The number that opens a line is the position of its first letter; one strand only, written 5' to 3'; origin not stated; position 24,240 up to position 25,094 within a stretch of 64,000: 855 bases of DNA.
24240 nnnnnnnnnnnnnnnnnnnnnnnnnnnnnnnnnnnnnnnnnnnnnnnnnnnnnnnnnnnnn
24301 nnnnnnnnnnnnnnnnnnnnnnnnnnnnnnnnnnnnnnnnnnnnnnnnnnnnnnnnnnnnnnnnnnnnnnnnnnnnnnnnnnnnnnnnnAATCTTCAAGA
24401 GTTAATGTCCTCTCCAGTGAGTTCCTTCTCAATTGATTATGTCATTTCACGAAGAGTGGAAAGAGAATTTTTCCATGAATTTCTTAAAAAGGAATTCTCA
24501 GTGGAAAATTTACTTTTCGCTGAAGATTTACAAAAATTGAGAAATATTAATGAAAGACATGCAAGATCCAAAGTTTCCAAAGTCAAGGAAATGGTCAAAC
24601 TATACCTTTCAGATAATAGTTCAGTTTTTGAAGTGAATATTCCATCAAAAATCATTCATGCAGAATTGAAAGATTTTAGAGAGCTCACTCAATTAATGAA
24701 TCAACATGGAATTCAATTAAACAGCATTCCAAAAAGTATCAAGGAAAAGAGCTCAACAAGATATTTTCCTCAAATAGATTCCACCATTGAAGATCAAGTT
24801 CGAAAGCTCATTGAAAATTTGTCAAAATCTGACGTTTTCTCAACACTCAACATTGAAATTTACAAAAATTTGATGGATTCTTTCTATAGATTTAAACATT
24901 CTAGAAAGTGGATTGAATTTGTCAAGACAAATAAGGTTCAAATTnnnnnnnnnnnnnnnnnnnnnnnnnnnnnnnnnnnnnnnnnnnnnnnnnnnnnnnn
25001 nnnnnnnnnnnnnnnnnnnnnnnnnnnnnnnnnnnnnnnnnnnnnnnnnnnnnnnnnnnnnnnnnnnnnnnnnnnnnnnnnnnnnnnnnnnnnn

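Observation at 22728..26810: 7TM-RGS fusion receptor next to a second RGS-like gene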

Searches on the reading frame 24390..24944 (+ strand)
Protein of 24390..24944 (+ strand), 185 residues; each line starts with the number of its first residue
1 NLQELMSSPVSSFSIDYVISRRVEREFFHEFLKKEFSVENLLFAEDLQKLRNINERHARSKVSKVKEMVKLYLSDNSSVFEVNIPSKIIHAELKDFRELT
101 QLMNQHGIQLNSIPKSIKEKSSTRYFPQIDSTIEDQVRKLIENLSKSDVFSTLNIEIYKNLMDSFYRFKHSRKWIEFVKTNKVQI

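Call 18: search_solved_structures(query=window:24390-24944:+, max_evalue=1, show_alignments=2)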
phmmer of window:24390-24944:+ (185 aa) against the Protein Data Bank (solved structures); distinct sequences matched with E-value up to 1: 31.
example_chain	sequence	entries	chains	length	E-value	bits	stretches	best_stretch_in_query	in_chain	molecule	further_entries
6am3_X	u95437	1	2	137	0.0011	22.4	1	14-59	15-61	Regulator of G-protein signaling 17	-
2i59_A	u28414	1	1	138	0.0014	22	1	3-85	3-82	Regulator of G-protein signaling 10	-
1fqi_A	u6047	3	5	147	0.0015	21.9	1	14-97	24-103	REGULATOR OF G-PROTEIN SIGNALING 9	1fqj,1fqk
1zv4_X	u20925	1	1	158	0.0018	21.7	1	14-54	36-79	Regulator of G-protein signaling 17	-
2jnu_A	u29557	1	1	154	0.0018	21.7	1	8-84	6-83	Regulator of G-protein signaling 14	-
2ihb_B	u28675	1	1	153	0.0032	20.8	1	15-85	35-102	Regulator of G-protein signalling 10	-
2ebz_A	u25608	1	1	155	0.0035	20.8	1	15-88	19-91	Regulator of G-protein signaling 12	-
2pbi_A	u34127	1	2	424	0.0043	20.4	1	15-98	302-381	Regulator of G-protein signaling 9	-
2dlr_A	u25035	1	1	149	0.0052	20.2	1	26-85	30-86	Regulator of G-protein signaling 10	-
4igu_A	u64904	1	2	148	0.0075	19.7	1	14-55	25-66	CG5036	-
2a72_A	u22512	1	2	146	0.0079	19.6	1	12-87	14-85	Regulator of G-protein signalling 7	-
6n9g_A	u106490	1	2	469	0.0086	19.5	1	13-89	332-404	Regulator of G-protein signaling 7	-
2d9j_A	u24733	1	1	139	0.011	19.1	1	13-87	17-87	Regulator of G-protein signalling 7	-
2es0_A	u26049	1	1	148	0.015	18.7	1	12-68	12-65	regulator of G-protein signalling 6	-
7shf_C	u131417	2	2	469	0.021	18.2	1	13-87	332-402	Isoform 2 of Regulator of G-protein signaling 7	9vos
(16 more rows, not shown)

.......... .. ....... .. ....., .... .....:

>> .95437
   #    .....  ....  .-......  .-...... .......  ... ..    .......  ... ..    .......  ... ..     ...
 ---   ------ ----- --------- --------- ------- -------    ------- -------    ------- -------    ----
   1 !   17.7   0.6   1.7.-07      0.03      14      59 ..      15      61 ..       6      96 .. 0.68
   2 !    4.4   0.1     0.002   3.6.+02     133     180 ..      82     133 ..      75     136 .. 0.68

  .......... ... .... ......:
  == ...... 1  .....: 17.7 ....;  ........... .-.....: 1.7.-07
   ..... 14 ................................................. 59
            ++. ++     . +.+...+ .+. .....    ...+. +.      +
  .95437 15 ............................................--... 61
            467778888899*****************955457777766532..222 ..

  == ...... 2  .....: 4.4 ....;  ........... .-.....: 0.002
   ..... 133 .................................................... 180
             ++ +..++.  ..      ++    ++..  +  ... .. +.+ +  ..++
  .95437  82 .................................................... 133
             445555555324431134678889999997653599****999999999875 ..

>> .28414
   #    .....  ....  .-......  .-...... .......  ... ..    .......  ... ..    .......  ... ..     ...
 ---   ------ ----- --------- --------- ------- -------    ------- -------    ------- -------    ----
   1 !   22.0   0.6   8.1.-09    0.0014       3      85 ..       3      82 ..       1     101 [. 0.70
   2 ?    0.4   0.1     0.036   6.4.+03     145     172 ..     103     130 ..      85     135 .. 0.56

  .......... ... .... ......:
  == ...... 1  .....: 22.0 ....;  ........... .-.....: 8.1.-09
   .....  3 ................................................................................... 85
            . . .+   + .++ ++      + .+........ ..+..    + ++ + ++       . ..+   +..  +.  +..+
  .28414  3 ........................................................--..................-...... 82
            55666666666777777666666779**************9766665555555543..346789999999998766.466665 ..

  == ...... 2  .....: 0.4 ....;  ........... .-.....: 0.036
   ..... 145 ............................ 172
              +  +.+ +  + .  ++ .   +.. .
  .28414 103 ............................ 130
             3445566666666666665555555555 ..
